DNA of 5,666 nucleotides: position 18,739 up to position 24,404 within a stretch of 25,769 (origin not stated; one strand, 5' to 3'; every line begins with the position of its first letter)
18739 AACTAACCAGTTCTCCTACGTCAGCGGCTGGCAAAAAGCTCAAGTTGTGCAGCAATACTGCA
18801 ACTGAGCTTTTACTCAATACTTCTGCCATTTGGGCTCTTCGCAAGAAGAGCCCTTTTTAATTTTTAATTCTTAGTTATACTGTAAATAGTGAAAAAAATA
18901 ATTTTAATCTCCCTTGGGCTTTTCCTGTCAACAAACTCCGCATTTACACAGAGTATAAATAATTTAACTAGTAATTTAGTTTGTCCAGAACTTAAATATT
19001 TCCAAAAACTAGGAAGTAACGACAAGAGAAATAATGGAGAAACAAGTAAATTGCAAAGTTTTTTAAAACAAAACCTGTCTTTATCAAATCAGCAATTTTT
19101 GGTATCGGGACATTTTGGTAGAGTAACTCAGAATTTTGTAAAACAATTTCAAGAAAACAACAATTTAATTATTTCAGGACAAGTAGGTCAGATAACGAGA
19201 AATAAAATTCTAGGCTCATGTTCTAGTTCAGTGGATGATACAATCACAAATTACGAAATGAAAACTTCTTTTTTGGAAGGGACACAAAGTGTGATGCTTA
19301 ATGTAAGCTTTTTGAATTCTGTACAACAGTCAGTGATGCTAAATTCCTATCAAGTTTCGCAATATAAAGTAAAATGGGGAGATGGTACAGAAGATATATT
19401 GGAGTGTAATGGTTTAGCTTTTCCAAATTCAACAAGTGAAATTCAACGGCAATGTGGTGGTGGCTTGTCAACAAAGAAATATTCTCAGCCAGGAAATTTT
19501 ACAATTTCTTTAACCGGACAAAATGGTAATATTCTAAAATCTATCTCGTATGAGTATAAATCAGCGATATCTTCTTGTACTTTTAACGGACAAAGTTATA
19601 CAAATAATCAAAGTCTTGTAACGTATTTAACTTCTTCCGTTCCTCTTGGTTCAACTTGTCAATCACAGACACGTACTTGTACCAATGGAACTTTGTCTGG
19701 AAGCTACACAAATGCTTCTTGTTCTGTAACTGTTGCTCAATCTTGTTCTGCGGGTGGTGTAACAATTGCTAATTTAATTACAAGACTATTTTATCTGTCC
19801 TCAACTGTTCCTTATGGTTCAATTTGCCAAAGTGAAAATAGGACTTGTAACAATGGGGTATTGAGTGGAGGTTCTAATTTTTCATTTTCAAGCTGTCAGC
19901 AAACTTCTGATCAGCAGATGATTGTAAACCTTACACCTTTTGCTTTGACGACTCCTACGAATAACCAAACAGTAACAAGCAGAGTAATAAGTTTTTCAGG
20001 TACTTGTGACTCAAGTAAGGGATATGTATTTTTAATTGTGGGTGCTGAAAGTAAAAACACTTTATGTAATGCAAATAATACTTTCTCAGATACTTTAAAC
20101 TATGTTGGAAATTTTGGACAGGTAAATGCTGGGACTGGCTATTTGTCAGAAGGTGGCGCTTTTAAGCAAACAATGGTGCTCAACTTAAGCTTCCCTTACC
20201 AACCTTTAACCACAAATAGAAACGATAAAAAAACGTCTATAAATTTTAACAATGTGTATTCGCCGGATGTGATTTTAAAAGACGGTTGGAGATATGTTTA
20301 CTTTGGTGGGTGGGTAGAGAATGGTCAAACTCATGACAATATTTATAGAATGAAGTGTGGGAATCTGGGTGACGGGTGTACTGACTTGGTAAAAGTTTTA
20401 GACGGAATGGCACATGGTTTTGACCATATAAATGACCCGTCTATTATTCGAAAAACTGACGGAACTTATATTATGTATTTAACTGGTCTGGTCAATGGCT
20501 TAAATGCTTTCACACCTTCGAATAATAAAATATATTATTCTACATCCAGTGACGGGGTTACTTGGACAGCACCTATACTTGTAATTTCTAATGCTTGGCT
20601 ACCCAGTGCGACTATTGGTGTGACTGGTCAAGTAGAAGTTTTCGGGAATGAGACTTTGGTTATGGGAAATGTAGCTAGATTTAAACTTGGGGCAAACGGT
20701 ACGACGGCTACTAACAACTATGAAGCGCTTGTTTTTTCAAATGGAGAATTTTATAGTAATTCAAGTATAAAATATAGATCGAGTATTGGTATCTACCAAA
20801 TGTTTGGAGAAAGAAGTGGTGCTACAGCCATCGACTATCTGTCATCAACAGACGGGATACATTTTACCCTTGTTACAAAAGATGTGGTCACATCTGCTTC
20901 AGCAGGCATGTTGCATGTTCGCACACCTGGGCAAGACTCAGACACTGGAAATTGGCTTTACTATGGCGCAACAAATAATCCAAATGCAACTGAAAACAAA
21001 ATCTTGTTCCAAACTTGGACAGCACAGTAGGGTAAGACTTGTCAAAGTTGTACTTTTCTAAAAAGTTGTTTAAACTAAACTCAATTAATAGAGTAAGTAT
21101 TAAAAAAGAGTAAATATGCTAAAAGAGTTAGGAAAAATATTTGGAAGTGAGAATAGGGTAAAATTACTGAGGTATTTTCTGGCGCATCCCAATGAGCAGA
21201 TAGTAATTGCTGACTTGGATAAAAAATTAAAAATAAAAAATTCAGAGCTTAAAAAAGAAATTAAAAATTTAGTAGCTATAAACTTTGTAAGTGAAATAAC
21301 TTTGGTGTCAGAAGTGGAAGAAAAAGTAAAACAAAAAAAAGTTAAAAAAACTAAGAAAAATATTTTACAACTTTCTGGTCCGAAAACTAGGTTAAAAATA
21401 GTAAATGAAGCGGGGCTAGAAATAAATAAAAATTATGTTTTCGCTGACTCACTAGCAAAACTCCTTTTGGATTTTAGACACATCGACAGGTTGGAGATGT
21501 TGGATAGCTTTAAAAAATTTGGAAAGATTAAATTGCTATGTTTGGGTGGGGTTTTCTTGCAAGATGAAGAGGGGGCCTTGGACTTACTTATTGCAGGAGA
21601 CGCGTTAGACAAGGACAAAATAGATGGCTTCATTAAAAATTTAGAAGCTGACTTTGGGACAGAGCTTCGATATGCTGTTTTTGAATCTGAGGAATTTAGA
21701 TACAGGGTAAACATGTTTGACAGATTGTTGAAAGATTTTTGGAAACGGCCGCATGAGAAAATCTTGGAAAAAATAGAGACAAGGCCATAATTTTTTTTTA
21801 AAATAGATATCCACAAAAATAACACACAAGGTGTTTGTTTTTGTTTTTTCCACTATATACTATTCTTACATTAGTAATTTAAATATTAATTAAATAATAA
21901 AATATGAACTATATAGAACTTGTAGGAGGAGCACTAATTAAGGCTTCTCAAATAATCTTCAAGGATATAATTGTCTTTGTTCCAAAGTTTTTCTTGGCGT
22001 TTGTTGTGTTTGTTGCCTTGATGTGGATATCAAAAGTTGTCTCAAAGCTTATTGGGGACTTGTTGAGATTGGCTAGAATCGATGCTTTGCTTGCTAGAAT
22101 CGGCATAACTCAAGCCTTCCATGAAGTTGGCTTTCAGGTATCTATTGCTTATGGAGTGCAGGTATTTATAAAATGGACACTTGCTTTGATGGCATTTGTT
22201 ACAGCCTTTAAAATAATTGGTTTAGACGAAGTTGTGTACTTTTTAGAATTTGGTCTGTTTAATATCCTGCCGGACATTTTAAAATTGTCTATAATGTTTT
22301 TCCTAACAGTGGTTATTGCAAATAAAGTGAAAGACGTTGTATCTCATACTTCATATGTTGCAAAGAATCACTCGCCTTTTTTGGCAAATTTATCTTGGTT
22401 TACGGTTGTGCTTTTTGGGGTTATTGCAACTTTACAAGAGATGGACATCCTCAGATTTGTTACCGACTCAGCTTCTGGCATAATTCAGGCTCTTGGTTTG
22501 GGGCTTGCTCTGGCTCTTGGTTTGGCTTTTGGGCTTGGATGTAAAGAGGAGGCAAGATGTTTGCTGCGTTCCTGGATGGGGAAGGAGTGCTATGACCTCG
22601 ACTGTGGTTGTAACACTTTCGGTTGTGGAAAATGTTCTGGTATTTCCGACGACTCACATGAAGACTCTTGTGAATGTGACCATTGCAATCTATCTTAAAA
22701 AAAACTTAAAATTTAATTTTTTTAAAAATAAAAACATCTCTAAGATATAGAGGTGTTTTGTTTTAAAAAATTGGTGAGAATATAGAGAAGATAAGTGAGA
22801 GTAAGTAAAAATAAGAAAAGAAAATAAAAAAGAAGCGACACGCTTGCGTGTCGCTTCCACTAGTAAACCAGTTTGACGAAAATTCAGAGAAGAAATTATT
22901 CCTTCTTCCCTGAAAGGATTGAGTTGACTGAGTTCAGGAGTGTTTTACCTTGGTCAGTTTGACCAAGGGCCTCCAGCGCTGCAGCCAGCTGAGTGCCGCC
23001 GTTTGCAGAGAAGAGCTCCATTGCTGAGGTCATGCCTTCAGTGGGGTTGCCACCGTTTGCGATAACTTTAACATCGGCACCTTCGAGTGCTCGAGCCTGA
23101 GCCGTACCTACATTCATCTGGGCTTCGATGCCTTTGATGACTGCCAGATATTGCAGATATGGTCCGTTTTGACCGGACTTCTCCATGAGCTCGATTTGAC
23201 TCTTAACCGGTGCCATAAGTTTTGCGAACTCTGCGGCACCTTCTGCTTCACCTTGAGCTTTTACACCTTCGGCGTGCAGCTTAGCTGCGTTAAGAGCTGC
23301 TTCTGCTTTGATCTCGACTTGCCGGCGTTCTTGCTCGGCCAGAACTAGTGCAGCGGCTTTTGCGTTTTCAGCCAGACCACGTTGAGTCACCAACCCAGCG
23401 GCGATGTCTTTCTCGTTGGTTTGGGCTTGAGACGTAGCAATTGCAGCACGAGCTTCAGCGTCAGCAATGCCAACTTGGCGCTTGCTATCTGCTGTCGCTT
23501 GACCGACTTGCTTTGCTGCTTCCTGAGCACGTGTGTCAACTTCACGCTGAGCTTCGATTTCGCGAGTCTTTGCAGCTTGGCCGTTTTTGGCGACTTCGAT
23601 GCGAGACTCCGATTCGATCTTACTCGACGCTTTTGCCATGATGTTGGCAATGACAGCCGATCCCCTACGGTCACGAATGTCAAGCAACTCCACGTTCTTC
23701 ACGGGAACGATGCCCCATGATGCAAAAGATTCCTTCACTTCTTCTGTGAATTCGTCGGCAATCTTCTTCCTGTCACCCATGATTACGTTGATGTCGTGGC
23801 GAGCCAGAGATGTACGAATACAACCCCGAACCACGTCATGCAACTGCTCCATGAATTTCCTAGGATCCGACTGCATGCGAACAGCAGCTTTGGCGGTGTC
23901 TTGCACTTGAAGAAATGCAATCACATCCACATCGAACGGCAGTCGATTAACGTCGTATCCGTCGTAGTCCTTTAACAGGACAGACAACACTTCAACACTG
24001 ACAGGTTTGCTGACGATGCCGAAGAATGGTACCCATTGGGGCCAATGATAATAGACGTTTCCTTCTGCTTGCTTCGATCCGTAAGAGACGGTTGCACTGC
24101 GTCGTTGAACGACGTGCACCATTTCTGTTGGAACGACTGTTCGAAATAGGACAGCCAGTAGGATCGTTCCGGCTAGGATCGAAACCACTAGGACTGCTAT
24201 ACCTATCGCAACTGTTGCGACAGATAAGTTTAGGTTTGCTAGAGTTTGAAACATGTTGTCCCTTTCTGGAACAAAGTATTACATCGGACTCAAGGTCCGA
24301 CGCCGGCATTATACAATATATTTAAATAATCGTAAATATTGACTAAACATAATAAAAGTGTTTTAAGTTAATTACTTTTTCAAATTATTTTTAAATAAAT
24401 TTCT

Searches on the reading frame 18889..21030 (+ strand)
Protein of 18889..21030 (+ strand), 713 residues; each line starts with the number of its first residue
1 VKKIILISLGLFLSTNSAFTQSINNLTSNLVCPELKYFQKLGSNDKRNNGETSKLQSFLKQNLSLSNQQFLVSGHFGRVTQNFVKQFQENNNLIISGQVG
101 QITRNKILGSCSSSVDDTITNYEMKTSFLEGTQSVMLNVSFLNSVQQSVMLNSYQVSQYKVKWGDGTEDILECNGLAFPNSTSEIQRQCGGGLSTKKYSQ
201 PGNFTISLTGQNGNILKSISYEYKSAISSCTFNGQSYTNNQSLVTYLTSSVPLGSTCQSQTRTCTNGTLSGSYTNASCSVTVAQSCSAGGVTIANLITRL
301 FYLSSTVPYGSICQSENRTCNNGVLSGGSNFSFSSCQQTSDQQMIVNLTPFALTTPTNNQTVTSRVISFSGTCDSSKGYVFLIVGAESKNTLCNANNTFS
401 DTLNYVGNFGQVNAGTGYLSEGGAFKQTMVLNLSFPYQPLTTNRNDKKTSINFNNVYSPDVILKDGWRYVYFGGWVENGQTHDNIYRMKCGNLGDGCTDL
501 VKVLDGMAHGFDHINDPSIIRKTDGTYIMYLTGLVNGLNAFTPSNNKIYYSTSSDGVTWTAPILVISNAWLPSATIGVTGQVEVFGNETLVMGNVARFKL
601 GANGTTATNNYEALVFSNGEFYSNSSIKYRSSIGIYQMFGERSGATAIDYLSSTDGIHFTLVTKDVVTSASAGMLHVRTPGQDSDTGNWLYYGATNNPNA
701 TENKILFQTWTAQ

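Call 4: search_protein_families(library=pfam, proteins=[window:18889-21030:+], max_evalue=0.01)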
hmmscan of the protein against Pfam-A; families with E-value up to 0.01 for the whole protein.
window:18889-21030:+ (713 aa): 1 family
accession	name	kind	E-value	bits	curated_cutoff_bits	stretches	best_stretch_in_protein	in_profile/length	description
PF01471.23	PG_binding_1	-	2.1e-06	28.3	23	1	51-106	4-56/57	Putative peptidoglycan binding domain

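Call 5: search_protein_families(library=ncbifam, proteins=[window:18889-21030:+], max_evalue=0.01)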
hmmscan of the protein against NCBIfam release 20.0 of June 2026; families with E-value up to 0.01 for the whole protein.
window:18889-21030:+ (713 aa): 1 family
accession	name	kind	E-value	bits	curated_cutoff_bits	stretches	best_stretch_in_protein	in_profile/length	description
TIGR02869.1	spore_SleB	equivalog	0.0013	18.6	236.5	1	67-113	28-73/201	spore cortex-lytic enzyme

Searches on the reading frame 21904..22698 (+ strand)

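Call 4: search_protein_families(library=pfam, proteins=[window:21904-22698:+], max_evalue=0.01)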
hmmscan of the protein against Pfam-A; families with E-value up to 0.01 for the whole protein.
window:21904-22698:+ (264 aa): 1 family
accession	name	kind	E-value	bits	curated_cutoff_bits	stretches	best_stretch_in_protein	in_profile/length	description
PF05552.17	MS_channel_1st_1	-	0.00058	20.1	22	0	20-61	8-49/50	Mechanosensitive ion channel, conserved TM helix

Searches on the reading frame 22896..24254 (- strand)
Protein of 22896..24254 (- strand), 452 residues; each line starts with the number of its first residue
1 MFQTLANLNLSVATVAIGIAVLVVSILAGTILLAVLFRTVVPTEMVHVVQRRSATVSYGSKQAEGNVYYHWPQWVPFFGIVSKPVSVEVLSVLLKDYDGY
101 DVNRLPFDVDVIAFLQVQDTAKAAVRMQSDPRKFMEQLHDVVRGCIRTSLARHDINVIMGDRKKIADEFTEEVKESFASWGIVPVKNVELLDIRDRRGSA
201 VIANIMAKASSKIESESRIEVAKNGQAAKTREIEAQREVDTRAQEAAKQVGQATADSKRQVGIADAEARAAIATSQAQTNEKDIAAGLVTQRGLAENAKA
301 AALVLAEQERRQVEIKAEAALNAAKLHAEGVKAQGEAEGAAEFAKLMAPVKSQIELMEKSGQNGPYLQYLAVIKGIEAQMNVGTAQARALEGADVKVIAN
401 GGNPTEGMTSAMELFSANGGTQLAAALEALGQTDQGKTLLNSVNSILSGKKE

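Call 106: search_protein_families(library=pfam, proteins=[window:22896-24254:-], max_evalue=0.01)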
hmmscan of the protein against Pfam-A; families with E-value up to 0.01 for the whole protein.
window:22896-24254:- (452 aa): 1 family
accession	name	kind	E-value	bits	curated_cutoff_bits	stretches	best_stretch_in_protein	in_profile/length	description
PF01145.31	Band_7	-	2e-08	34.9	23.6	1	67-224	25-174/176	SPFH domain / Band 7 family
